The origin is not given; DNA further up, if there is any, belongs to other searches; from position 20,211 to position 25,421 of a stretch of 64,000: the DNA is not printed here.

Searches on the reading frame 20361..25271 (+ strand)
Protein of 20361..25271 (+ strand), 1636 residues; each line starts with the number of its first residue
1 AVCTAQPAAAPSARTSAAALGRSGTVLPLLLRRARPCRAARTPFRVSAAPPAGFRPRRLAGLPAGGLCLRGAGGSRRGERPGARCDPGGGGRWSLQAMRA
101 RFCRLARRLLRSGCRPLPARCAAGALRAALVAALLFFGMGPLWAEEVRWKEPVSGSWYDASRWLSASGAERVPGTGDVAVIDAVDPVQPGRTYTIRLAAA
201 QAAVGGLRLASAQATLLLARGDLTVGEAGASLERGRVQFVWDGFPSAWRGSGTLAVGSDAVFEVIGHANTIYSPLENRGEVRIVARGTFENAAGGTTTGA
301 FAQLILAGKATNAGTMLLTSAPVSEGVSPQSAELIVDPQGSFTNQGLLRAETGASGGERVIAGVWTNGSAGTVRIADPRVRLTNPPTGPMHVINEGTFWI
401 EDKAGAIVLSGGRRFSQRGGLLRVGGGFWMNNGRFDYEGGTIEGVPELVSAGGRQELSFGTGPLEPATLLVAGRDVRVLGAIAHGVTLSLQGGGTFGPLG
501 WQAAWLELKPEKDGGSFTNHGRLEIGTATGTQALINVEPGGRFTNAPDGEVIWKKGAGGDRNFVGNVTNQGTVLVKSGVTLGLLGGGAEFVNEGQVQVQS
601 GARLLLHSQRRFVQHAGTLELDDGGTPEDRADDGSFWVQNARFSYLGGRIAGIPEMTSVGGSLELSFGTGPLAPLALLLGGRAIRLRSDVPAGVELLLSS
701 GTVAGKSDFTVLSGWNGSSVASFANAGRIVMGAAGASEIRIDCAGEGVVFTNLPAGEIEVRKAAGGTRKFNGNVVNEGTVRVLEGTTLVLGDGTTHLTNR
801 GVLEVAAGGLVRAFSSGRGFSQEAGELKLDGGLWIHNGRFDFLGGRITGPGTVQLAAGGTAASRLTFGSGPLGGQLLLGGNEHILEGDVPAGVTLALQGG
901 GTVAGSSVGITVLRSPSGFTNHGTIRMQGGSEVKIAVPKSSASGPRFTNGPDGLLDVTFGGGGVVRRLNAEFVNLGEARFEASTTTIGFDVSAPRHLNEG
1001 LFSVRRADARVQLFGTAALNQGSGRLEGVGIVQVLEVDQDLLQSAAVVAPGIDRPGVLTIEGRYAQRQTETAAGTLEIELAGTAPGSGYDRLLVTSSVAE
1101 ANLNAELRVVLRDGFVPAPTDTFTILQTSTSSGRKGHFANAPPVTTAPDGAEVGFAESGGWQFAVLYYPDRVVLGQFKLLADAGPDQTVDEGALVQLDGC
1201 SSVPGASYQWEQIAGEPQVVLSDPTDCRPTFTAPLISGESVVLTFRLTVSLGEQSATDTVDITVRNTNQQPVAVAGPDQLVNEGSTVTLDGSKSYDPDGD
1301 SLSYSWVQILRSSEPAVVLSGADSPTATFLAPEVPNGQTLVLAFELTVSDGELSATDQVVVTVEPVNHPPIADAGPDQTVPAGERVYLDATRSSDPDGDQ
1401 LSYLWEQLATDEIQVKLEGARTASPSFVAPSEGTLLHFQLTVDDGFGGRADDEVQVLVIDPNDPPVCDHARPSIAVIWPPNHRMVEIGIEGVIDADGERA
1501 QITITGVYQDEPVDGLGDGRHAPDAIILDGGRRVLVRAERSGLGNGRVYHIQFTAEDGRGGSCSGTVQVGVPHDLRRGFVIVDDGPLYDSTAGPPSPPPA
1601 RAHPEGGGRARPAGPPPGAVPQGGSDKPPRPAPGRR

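Call 73: search_protein_families(library=pfam, max_evalue=0.00001, proteins=[window:20361-25271:+])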
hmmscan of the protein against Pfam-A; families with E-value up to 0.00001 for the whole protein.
window:20361-25271:+ (1636 aa): 6 families
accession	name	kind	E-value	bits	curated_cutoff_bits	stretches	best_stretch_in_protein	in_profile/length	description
PF22352.2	K319L-like_PKD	-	1.1e-48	163.6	27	3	1374-1458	1-84/84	K319L-like, PKD domain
PF18911.6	PKD_4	-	7.3e-20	71.3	27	2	1268-1306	1-39/85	PKD domain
PF02010.21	REJ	-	1.5e-18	67.1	25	2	1194-1307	2-127/452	REJ domain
PF21027.3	Sde0182_C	-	2.2e-15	57.4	27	1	1286-1348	1-67/83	Cellulose-binding protein Sde0182, C-terminal domain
PF17963.7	Big_9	-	1.6e-14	55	23.6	1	1268-1362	1-89/89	Bacterial Ig domain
PF17803.7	Cadherin_4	-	2.7e-07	31.4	25.1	0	1259-1308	2-53/71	Bacterial cadherin-like domain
